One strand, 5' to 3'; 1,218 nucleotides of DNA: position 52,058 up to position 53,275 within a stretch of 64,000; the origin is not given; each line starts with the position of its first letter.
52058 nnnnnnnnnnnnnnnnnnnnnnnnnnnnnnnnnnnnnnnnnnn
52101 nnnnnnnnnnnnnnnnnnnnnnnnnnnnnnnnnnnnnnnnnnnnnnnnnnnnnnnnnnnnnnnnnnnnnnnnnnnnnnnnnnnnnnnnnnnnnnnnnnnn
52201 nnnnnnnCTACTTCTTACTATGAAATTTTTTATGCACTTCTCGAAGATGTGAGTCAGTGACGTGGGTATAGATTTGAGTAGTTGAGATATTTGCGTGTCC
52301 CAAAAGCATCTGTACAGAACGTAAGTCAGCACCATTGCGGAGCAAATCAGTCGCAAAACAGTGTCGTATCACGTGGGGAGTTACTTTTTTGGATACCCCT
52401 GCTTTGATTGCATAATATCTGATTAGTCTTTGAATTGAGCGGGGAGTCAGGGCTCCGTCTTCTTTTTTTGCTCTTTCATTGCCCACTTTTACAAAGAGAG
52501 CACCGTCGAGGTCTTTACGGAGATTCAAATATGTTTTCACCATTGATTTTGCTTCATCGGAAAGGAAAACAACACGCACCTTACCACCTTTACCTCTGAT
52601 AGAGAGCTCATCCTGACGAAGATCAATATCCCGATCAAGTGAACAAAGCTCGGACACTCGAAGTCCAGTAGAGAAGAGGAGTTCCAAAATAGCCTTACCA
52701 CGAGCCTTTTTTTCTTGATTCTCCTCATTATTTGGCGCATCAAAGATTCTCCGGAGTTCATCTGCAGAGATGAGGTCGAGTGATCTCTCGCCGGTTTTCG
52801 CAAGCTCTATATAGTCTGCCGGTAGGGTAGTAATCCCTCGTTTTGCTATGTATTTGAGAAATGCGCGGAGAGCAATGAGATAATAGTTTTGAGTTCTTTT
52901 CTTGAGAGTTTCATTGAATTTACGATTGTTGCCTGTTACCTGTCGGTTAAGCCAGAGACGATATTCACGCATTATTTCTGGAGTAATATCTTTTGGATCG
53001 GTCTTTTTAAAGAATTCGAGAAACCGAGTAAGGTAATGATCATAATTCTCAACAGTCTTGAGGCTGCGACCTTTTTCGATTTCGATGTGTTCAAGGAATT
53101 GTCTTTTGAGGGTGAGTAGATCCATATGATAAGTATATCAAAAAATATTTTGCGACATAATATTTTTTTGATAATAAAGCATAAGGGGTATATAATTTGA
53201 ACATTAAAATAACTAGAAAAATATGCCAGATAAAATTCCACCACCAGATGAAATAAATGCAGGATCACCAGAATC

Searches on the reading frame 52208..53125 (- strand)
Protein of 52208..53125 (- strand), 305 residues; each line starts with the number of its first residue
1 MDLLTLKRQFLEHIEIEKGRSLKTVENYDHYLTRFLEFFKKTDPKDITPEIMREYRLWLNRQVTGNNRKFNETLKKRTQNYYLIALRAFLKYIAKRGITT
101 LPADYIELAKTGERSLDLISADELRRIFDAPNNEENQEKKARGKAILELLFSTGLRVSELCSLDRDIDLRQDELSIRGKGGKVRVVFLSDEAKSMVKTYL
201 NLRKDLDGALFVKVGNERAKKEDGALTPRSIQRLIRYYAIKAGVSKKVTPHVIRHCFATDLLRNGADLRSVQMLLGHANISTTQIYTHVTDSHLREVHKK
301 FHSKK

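Call 13: find_encoding_contigs(protein=window:52208-53125:-, flank=5000, max_places=10)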
Protein window:52208-53125:- (305 aa): 4 contigs read that carry it; 1 place shown.
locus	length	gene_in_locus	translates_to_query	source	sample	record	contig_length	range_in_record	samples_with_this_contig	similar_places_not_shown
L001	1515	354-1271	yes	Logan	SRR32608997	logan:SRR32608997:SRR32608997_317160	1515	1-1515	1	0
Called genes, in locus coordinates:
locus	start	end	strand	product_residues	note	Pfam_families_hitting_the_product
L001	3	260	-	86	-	?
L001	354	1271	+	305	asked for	PF02899:Phage_int_SAM_1, PF13102:Phage_int_SAM_5, PF13495:Phage_int_SAM_4, PF00589:Phage_integrase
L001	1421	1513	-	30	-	?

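Call 14: search_protein_families(library=pfam, proteins=[window:52208-53125:-], max_evalue=1)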
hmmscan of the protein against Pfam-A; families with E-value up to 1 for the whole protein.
window:52208-53125:- (305 aa): 6 families
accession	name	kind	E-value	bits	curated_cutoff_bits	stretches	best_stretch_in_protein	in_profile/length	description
PF00589.27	Phage_integrase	-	2e-42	145.3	27.1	1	119-292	3-171/172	Phage integrase family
PF02899.23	Phage_int_SAM_1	-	2.2e-11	44.3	22.3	1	9-97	3-83/83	Phage integrase, N-terminal SAM-like domain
PF13495.12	Phage_int_SAM_4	-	2e-09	38.1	27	2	9-61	4-55/85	Phage integrase, N-terminal SAM-like domain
PF13102.12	Phage_int_SAM_5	-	2.7e-08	34.5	22.3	1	9-100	5-89/98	Phage integrase SAM-like domain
PF16548.10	FlgT_N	-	0.078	14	28.8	1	132-206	13-85/87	Flagellar assembly protein T, N-terminal domain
PF22470.1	Histone_HNS_N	-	0.12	12.8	24.5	1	133-161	48-76/79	H-NS histone-like proteins, N-terminal domain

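Call 58: search_protein_families(library=ncbifam, proteins=[window:52208-53125:-], max_evalue=1)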
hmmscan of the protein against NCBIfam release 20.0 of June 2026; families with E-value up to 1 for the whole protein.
window:52208-53125:- (305 aa): 12 families
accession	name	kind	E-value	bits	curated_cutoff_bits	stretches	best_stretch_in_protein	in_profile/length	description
TIGR02224.1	recomb_XerC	equivalog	4.4e-71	239.7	335.15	1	9-304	2-292/295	tyrosine recombinase XerC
NF001399.0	PRK00283.1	subfamily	1.9e-69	234.2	279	1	8-304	10-298/300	tyrosine recombinase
TIGR02225.1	recomb_XerD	equivalog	2.4e-69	233.8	329.6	1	9-304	2-289/290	site-specific tyrosine recombinase XerD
NF040815.2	recomb_XerA_Arch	equivalog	1.7e-68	231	220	1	9-297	2-262/263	site-specific tyrosine recombinase/integron integrase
NF002331.0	PRK01287.1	subfamily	5.2e-48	163.9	371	1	5-302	28-325/365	site-specific tyrosine recombinase XerC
TIGR02249.1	integrase_gron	subfamily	2.1e-38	132.5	265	2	226-298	237-309/315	integron integrase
NF003462.0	PRK05084.1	equivalog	5.1e-32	111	267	1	135-301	189-356/360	tyrosine recombinase XerS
NF011946.0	PRK15417.1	equivalog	9.1e-22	77.7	435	2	230-291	256-317/337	integron integrase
NF007371.0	PRK09871.1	subfamily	2.1e-14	53.5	222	1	141-290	26-175/198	tyrosine-type DNA invertase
NF007370.0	PRK09870.1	subfamily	4.8e-13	49.2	221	1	117-292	11-182/200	tyrosine-type DNA invertase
NF040693.1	recomb_GmtY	equivalog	6.5e-07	28.9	340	2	248-296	391-439/441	gamma-mobile-trio recombinase GmtY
NF041502.1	integrase_1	equivalog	2.3e-06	26.6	350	1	236-300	307-371/484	site-specific integrase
